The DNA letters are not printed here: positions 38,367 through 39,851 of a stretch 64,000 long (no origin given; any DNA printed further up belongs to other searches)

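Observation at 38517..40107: AT-rich two-gene cassette: ABC-type (AAA_15/21) ATPase translationally coupled to a small Cys-rich PD-(D/E)xK-like protein; candidate undescribed defence module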

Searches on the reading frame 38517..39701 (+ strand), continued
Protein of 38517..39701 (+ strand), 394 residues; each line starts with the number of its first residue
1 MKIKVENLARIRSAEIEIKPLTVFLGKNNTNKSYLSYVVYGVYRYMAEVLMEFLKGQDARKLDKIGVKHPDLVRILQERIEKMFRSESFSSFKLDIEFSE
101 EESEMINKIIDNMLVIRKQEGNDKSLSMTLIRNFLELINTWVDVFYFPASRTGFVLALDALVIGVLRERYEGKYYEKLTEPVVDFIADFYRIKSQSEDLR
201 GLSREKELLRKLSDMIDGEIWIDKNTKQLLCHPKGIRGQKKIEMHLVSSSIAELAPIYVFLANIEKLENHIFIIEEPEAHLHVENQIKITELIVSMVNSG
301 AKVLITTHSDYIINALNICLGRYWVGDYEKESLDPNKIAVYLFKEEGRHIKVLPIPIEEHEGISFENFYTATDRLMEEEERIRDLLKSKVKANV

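Call 65: search_solved_structures(query=A5, max_evalue=0.01)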
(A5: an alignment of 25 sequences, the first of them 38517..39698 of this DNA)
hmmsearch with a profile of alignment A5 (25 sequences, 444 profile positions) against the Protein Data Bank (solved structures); distinct sequences matched with E-value up to 0.01: 5.
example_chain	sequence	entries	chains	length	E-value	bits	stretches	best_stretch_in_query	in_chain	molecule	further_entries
6p74_A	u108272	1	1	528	4.9e-05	26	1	316-370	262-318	Putative ATP-dependent endonuclease of the OLD family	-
9u9y_A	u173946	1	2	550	0.00012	24.6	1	324-392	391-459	AAA family ATPase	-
9kjx_B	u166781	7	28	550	0.00035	23.2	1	324-392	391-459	AAA family ATPase | Retron I-A effector PtuA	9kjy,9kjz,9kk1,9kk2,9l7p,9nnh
9vh1_D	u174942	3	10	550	0.0055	19.2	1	324-390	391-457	Retron Ec78 probable ATPase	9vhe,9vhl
9vkz_A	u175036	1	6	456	0.0094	18.4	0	324-384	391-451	Retron Ec78 probable ATPase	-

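Call 69: search_dna_similar(query=window:38517-39698:+, collection=plasmids, mode=protein, max_evalue=0.00001, max_rows=25)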
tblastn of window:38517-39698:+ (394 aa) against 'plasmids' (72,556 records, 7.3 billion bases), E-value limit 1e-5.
Records with a match: 36; places in all: 36; records where one place covers at least 80% of the query: 2.
Best place of each record, by identity: <60% 36.
By first word of the organism name: Klebsiella 12; Enterococcus 10; Escherichia 9; Annamia 1; Bernardetia 1; Bacillus 1; Serratia 1; Gluconobacter 1.
By predicted mobility (MOB-suite, as given by PLSDB): non-mobilizable 18; conjugative 15; mobilizable 3.
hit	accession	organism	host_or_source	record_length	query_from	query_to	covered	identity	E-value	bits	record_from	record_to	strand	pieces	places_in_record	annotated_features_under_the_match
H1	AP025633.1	Annamia dubia NIES-4383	-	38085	1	382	97%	26.2%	2e-19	98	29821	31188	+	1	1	hypothetical protein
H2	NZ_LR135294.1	Enterococcus faecium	-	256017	5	316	79%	25.9%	5e-9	66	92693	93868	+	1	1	AAA family ATPase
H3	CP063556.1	Enterococcus faecium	Homo sapiens,rectal swab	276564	5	316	79%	25.9%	5e-9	66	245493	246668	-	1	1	none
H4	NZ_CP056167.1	Escherichia marmotae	culture,Freshwater sample from upstream ...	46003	1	317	80%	24.7%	4e-13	79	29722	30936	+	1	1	AAA family ATPase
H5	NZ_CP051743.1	Escherichia coli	Homo sapiens,whole organism,rectal swab ...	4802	1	317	35%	44.1%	2e-7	121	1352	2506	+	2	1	AAA family ATPase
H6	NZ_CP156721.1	Escherichia coli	Homo sapiens,drainage fluid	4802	1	317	35%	44.1%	2e-7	121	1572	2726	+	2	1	AAA family ATPase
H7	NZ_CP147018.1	Bernardetia sp. Wsw4-3y2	Red alga,Red algae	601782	171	320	38%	33.6%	3e-11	73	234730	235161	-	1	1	AAA family ATPase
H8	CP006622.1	Enterococcus faecium Aus0085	-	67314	144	316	44%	27.8%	7e-8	62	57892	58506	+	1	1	hypothetical protein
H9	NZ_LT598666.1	Enterococcus faecium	Homo sapiens,clinical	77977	144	316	44%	27.8%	7e-8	62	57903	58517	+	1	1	AAA family ATPase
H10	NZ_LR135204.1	Enterococcus faecium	-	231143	144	316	44%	27.8%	8e-8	62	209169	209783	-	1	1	none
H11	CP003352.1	Enterococcus faecium Aus0004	Homo sapiens,blood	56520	144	316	44%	27.8%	9e-8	62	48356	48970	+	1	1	hypothetical protein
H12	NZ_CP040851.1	Enterococcus faecium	chicken,young chicken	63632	144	316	44%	27.8%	9e-8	62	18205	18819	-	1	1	AAA family ATPase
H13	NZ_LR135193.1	Enterococcus faecium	-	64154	144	316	44%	27.8%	9e-8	62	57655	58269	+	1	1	AAA family ATPase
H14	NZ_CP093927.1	Enterococcus hirae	swine,water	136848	144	316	44%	27.8%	9e-8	62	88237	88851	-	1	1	AAA family ATPase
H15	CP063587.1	Enterococcus faecium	Homo sapiens,rectal swab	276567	144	316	44%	27.8%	9e-8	62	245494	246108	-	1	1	none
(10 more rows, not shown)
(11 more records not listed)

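Call 70: search_dna_similar(query=window:38517-39698:+, collection=phages, mode=protein, max_evalue=0.00001, max_rows=25)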
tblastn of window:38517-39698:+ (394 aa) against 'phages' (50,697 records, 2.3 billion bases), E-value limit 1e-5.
Records with a match: 4; places in all: 4; records where one place covers at least 80% of the query: 1.
Best place of each record, by identity: <60% 4.
By first word of the organism name: Vibrio 3; Bacteriophage 1.
By host as written in the record: Vibrio cyclitrophicus 2; - 1; Vibrio cyclitrophicus 10N.222.45.E8 1.
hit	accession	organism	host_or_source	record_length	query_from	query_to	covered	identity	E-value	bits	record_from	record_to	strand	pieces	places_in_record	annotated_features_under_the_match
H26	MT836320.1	Bacteriophage sp.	human fecal samples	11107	2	317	80%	21.7%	7e-8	61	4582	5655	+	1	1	record has no annotation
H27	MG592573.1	Vibrio phage 1.202.O._10N.222.45.E8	Vibrio cyclitrophicus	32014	269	347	20%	36.7%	2e-7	59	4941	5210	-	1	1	AAA domain protein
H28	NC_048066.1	Vibrio phage 1.202.O._10N.222.45.E8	Vibrio cyclitrophicus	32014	269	347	20%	36.7%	2e-7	59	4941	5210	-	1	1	AAA family ATPase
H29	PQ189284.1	Vibrio phage 10N.222.45.E8_PE001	Vibrio cyclitrophicus 10N.222.45.E8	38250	269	347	20%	36.7%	2e-7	59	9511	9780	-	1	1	hypothetical protein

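Call 71: get_annotated_region(hit=H5, flank=2500)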
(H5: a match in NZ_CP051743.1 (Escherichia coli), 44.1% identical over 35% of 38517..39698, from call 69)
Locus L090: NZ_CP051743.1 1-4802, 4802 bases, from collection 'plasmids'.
description: Escherichia coli strain SCU-105 plasmid pSCU-105-5, complete sequence
organism: Escherichia coli (NCBI taxid 562)
taxonomy: Bacteria; Pseudomonadota; Gammaproteobacteria; Enterobacterales; Enterobacteriaceae; Escherichia; Escherichia coli
host: -; source: Homo sapiens,whole organism,rectal swab from healthy college student; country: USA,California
typing (MOB-suite, as given by PLSDB): non-mobilizable; replicon Col(MG828),rep_cluster_2373
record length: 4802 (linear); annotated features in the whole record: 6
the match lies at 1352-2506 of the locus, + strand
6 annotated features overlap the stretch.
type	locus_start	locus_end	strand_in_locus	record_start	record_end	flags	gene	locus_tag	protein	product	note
CDS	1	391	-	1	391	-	-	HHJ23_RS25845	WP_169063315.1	helix-turn-helix domain-containing protein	-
CDS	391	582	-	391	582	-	-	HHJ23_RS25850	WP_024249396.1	Rop family plasmid primer RNA-binding protein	-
CDS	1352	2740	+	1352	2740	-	-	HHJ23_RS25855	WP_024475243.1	AAA family ATPase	-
CDS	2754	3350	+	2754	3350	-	-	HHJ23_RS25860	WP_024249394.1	hypothetical protein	-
CDS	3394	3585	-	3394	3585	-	-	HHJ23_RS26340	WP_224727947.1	hypothetical protein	-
CDS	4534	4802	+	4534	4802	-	-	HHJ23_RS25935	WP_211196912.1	hypothetical protein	-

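Call 72: get_annotated_region(hit=H4, flank=3000)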
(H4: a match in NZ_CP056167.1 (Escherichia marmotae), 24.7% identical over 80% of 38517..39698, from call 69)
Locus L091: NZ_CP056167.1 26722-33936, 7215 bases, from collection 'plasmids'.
description: Escherichia marmotae strain RHBSTW-00777 plasmid pRHBSTW-00777_3, complete sequence
organism: Escherichia marmotae (NCBI taxid 1499973)
taxonomy: Bacteria; Pseudomonadota; Gammaproteobacteria; Enterobacterales; Enterobacteriaceae; Escherichia; Escherichia marmotae
host: -; source: culture,Freshwater sample from upstream of wastewater treatment plant; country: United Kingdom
typing (MOB-suite, as given by PLSDB): conjugative; replicon IncX4; relaxase MOBP; mating-pair formation MPF_T
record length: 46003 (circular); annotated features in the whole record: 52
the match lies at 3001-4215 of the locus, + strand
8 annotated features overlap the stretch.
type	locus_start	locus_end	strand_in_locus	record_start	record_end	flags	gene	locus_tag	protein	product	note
CDS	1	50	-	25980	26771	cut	-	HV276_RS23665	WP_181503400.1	malate dehydrogenase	-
CDS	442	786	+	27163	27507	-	-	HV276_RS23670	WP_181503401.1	hypothetical protein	-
CDS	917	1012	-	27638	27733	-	dqlB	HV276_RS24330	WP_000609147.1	DinQ-like type I toxin DqlB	-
CDS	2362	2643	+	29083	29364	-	-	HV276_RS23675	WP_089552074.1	hypothetical protein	-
CDS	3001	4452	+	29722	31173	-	-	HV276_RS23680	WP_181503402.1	AAA family ATPase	-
CDS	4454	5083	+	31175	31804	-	-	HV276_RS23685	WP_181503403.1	hypothetical protein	-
CDS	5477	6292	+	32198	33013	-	-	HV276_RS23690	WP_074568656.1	tyrosine-type recombinase/integrase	GO:0015074 - DNA integration [Evidence IEA]; GO:0006310 - DNA recombination [Evidence IEA]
CDS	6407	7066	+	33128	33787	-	-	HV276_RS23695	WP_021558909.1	division plane positioning ATPase MipZ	-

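Call 73: get_annotated_region(hit=H1, flank=3000)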
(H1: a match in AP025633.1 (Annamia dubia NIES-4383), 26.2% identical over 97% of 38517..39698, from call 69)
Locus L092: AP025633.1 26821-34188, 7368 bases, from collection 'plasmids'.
description: Annamia dubia NIES-4383 plasmid pANN4383.03 DNA, complete sequence
organism: Annamia dubia NIES-4383 (NCBI taxid 2759045)
taxonomy: Bacteria; Cyanobacteriota; Cyanophyceae; Chroococcales; Geminocystaceae; Annamia; Annamia dubia; Annamia dubia NIES-4383
host: -; source: -; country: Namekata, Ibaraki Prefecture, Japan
typing (MOB-suite, as given by PLSDB): non-mobilizable
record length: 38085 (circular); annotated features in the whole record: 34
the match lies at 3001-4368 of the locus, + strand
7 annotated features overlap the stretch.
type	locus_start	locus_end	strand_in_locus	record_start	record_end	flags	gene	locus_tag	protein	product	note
CDS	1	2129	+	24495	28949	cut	-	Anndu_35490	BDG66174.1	hypothetical protein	-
CDS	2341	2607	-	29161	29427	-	-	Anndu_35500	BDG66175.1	hypothetical protein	-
CDS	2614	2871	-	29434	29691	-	-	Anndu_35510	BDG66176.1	hypothetical protein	-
CDS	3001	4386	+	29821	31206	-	-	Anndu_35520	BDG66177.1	hypothetical protein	-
CDS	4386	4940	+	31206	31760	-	-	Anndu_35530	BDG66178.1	hypothetical protein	-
CDS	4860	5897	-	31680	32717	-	-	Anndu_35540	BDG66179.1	hypothetical protein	-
CDS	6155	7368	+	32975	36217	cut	-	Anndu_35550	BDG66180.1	hypothetical protein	-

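Call 74: search_protein_families(library=padloc, proteins=[L090:1352-2737:+, L090:2754-3347:+, L091:3001-4449:+, L091:4454-5080:+, L092:3001-4383:+, L092:4386-4937:+], max_evalue=0.001)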
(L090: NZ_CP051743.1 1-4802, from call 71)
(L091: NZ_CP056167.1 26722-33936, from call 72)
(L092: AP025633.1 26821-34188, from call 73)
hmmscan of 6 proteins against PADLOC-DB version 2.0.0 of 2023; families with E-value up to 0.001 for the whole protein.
L090:1352-2737:+ (462 aa): 55 families (the best 25 are shown)
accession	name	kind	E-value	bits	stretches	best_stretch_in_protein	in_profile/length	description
PDLC04032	PD-T4-4_A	-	3.2e-123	410.2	1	1-459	1-469/474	-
PDLC04033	PD-T4-4_A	-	2.9e-109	364.3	1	1-456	1-455/460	-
PDLC04664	PDC-M47A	-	6.3e-92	306.9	1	1-426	1-413/461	-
PDLC02979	AriA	-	1.6e-28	98.5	1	2-381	5-373/373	-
PDLC03878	NsnB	-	2.5e-18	65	1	2-430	4-328/345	-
PDLC04214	HEC-02A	-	1.4e-16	58.7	1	273-385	175-286/338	-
PDLC02980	AriA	-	1e-15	56.5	1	21-381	1-303/304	-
PDLC04213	HEC-02A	-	1.8e-15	55.4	1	265-388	168-283/337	-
PDLC02358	Old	-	1.4e-13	48.5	2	338-387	286-335/578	Old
PDLC04710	PDC-M56A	-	4.5e-12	43.7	1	337-452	241-352/382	-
PDLC04146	HEC-02B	-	2.2e-11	41.4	1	318-393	219-295/344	-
PDLC02915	ATPase-Toprim_I-B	-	4.3e-11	40.3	2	339-388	258-306/623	-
PDLC02914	ATPase-Toprim_I-B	-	4.9e-11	40.5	1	318-387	185-254/443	-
PDLC04177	HEC-01A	-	1.8e-10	38.4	1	301-387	263-346/393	-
PDLC00289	PtuA1|PtuA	-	2.3e-10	38.1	1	286-389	201-301/404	AAA ATPase domain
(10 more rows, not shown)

L090:2754-3347:+ (198 aa): 5 families
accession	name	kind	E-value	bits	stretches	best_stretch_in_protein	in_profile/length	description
PDLC04035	PD-T4-4_B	-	1.1e-43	147.3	1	1-170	1-167/206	-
PDLC04034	PD-T4-4_B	-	3.3e-10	38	1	23-173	24-163/190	-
PDLC04037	PD-T4-4_B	-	1.1e-06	26.5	1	2-182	6-171/190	-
PDLC04668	PDC-M47B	-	2.1e-05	22.3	1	3-188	5-172/186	-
PDLC04666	PDC-M47B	-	0.00016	19.5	1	75-140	48-114/174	-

L091:3001-4449:+ (483 aa): 69 families (the best 25 are shown)
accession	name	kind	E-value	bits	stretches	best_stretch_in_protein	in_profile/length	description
PDLC04032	PD-T4-4_A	-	1.3e-262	869.9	1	1-482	1-473/474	-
PDLC04033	PD-T4-4_A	-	6.6e-90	300.5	1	1-476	1-455/460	-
PDLC04664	PDC-M47A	-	3.8e-68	228.5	1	1-454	1-421/461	-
PDLC04214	HEC-02A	-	1.6e-18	65.1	1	287-405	170-286/338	-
PDLC04213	HEC-02A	-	2.3e-18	64.9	1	280-407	158-282/337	-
PDLC03878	NsnB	-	3.9e-18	64.3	1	2-448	4-326/345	-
PDLC02979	AriA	-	9.2e-18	63.2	1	2-401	5-373/373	-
PDLC02980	AriA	-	1.4e-15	56.1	1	21-401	1-303/304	-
PDLC00285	PtuA1|PtuA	-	2.6e-12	44.7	1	337-407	264-336/432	AAA ATPase domain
PDLC02358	Old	-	3.4e-12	44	1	359-405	287-333/578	Old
PDLC04146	HEC-02B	-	1.2e-11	42.2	1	283-410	171-292/344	-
PDLC00265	PtuA1|PtuA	-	8.2e-11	39.7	1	14-407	25-378/479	AAA ATPase domain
PDLC02335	AbiLi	-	1e-10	39.2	1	15-402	72-242/326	AbiLi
PDLC04562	PDC-M29A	-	1.9e-10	38.6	1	361-428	276-347/410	-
PDLC00289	PtuA1|PtuA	-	2.7e-10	37.9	1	335-409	227-300/404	AAA ATPase domain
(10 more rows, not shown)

L091:4454-5080:+ (209 aa): 5 families
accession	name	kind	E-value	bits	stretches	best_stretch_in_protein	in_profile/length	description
PDLC04035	PD-T4-4_B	-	3.1e-108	358.1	1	1-208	1-205/206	-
PDLC04034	PD-T4-4_B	-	4.7e-13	47.3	1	24-148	23-137/190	-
PDLC04037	PD-T4-4_B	-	1.8e-09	35.7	1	1-163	1-151/190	-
PDLC04668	PDC-M47B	-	8e-06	23.7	1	39-144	37-130/186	-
PDLC04036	PD-T4-4_B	-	1.3e-05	23.2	1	25-167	23-168/203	-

L092:3001-4383:+ (461 aa): 71 families (the best 25 are shown)
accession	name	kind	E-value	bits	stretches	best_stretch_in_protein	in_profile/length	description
PDLC04664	PDC-M47A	-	1.5e-231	767.2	1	1-461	1-461/461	-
PDLC04033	PD-T4-4_A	-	1.1e-160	533.8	1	1-459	1-457/460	-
PDLC04032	PD-T4-4_A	-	5.9e-70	234.5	1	1-457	1-466/474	-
PDLC02979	AriA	-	1.7e-28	98.5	1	2-366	5-373/373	-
PDLC02980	AriA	-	9.2e-21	73.1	1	22-366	2-303/304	-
PDLC03878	NsnB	-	1.2e-19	69.3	1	2-374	4-289/345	-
PDLC04214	HEC-02A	-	1e-15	55.9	2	265-386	181-302/338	-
PDLC04213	HEC-02A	-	3.3e-15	54.5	1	260-374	171-284/337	-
PDLC04146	HEC-02B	-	6.9e-15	52.9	1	264-377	181-294/344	-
PDLC02358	Old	-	3.3e-14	50.6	1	304-376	268-342/578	Old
PDLC04710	PDC-M56A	-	6.4e-13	46.4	1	320-381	239-300/382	-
PDLC04135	mad3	-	1.6e-10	39.1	1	45-377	117-339/374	mads_3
PDLC04175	HEC-01A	-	4.8e-10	37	1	321-371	268-317/363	-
PDLC00075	GajA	-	5.4e-10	36.4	1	297-370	245-314/536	AAA ATPase domain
PDLC02335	AbiLi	-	7.9e-10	36.3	1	18-369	75-243/326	AbiLi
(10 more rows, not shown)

L092:4386-4937:+ (184 aa): 9 families
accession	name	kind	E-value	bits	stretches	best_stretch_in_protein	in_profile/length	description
PDLC04668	PDC-M47B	-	2.8e-61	204.5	1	6-156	2-154/186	-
PDLC04665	PDC-M47B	-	1.3e-41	140.5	1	5-151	3-151/202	-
PDLC04667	PDC-M47B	-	8.3e-20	69.3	1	43-157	12-126/158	-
PDLC04669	PDC-M47B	-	1e-16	59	1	10-155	6-150/183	-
PDLC04666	PDC-M47B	-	1.3e-14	52.4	1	38-152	20-135/174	-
PDLC04035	PD-T4-4_B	-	1.4e-05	22.8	1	69-130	80-141/206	-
PDLC04034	PD-T4-4_B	-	4.7e-05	21.2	1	75-163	78-165/190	-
PDLC04037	PD-T4-4_B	-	0.00013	19.7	1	70-139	74-141/190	-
PDLC04036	PD-T4-4_B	-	0.00053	18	1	75-149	91-160/203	-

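Call 87: predict_structure(alignment_id=A5)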
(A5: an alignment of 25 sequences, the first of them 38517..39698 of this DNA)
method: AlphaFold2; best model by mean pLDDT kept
length: 394 residues; sequences in the alignment: 25
mean_pLDDT: 85.1   pTM: 0.87
mean pLDDT of the five models: 85.1, 83.1, 83.1, 82.9, 81.2
residues with pLDDT >= 90: 198; 70-90: 138; 50-70: 53; < 50: 5
segments of 3 or more residues with pLDDT < 50: none
pLDDT, mean of each block of 10 residues (from residue 1): 95 96 90 96 89 77 71 91 82 89 82 75 65 67 89 85 63 62 91 83 75 92 89 79 91 94 89 96 95 96 96 94 91 96 93 91 66 77 84 71
secondary structure, 60 per line:
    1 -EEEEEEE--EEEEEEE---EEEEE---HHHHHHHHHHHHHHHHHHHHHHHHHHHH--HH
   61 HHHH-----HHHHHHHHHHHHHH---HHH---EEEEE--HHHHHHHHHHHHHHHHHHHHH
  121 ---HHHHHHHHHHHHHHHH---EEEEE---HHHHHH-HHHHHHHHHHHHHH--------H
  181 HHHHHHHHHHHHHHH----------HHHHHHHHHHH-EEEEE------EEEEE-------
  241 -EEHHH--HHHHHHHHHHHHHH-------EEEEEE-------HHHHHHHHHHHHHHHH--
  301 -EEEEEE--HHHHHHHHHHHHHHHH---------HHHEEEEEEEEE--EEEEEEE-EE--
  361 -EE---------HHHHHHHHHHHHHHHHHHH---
elements in order: E2-8 E11-17 E21-25 H29-56 H59-64 H70-83 E93-97 H100-120 H124-139 E143-147 H151-156 H158-171 H180-195 H206-216 E218-222 E229-233 H249-262 E270-275 H283-298 E302-307 H310-325 E338-346 E349-355 H373-391

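Call 89: find_related_loci(query=A5, collection=viral_contigs, flank=3000)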
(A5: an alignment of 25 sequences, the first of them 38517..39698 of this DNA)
Query A5 (394 aa) in viral_contigs; peptide patterns used: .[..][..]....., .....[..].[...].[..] (x = any residue, [..] = any of these).
45 stretches matched a pattern; 13 encode a relative of the query (tblastn E <= 1e-3); 13 distinct loci.
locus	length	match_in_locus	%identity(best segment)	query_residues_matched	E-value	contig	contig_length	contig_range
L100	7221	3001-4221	27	1-317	7e-24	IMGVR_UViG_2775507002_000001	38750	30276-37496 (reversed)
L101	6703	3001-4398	30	1-388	4e-22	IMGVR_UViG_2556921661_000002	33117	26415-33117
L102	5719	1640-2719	26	33-379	9e-22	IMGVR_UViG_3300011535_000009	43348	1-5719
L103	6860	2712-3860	26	9-379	5e-21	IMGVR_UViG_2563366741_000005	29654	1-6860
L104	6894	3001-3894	28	111-391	7e-20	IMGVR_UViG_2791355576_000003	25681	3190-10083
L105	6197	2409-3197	27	130-378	1e-19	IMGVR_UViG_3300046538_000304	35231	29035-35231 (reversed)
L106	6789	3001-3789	26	130-378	4e-18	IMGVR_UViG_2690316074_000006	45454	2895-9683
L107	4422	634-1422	26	130-378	2e-17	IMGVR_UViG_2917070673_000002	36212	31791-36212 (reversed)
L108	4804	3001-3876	26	61-317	4e-17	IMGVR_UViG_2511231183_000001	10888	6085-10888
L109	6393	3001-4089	23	2-317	7e-14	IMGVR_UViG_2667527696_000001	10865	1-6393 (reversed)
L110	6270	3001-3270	37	269-347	9e-12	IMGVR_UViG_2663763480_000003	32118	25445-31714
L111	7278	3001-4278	37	1-347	1e-11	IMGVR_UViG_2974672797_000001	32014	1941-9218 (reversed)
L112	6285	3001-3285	34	271-357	2e-11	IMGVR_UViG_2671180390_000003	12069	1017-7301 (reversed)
